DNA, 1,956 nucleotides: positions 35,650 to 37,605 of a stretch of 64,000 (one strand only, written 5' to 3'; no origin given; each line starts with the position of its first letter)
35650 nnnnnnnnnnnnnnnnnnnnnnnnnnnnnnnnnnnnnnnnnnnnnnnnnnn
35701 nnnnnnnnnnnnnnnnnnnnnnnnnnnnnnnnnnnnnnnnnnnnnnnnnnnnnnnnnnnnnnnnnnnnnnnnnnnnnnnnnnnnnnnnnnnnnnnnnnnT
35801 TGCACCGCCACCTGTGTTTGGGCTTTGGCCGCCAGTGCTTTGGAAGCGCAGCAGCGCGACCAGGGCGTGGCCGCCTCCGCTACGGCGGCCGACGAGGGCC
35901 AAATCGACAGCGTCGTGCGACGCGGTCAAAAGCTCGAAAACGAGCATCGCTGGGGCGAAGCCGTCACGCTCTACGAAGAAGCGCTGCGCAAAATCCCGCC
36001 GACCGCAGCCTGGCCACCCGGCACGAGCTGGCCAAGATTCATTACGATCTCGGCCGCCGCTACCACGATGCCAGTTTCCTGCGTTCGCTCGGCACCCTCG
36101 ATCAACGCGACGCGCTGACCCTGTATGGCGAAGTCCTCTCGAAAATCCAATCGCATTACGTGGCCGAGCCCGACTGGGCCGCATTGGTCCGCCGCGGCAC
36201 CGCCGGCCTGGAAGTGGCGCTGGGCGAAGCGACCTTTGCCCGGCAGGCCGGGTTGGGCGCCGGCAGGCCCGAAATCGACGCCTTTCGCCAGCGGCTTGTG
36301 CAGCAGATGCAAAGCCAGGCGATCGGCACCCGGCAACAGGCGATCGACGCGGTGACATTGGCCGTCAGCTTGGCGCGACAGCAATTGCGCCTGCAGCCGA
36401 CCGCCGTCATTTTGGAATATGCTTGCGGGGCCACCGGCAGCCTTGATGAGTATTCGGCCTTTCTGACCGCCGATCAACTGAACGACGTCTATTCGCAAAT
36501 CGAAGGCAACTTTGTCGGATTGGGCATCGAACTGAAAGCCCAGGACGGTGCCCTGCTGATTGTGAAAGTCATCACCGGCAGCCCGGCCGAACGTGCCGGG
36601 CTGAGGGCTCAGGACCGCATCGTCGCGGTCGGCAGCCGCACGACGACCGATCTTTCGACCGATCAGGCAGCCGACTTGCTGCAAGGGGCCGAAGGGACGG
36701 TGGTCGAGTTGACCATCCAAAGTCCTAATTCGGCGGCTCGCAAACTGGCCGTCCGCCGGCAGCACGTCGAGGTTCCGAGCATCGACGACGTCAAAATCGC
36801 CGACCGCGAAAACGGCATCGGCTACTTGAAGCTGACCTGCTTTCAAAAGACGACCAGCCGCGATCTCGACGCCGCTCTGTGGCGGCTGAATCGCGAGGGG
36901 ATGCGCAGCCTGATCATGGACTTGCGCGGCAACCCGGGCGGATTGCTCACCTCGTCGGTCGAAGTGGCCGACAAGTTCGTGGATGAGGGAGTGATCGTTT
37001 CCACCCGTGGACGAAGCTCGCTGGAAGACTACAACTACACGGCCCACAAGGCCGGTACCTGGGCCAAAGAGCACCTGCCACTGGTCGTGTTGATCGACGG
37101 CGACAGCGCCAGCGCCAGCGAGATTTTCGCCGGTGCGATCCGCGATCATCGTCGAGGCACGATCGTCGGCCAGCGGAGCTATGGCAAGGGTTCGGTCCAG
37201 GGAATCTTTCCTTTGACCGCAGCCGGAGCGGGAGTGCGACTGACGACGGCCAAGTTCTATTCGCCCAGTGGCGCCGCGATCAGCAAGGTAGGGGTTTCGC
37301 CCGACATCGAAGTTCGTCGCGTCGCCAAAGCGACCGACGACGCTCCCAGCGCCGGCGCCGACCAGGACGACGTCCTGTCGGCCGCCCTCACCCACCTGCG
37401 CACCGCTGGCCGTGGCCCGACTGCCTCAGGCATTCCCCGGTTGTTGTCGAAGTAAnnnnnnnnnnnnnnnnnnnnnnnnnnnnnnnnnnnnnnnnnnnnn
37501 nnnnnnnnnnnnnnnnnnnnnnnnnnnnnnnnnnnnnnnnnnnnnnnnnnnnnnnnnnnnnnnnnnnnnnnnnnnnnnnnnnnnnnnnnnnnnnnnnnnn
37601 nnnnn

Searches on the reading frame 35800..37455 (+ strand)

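Call 60: search_protein_families(library=pfam, proteins=[window:35800-37455:+], max_evalue=0.00001)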
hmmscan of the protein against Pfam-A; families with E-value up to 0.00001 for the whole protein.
window:35800-37455:+ (551 aa): 4 families
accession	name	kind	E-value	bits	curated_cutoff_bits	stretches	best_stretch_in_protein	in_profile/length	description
PF03572.23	Peptidase_S41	-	6.5e-54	182.4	24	1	340-505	2-165/165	Peptidase family S41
PF17820.7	PDZ_6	-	3.2e-16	59.2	27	1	254-307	2-53/54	PDZ domain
PF00595.29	PDZ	-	6.9e-10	39.6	23.2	1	240-307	11-81/81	PDZ domain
PF13180.12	PDZ_2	-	3e-09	37.5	27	1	240-307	2-68/80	PDZ domain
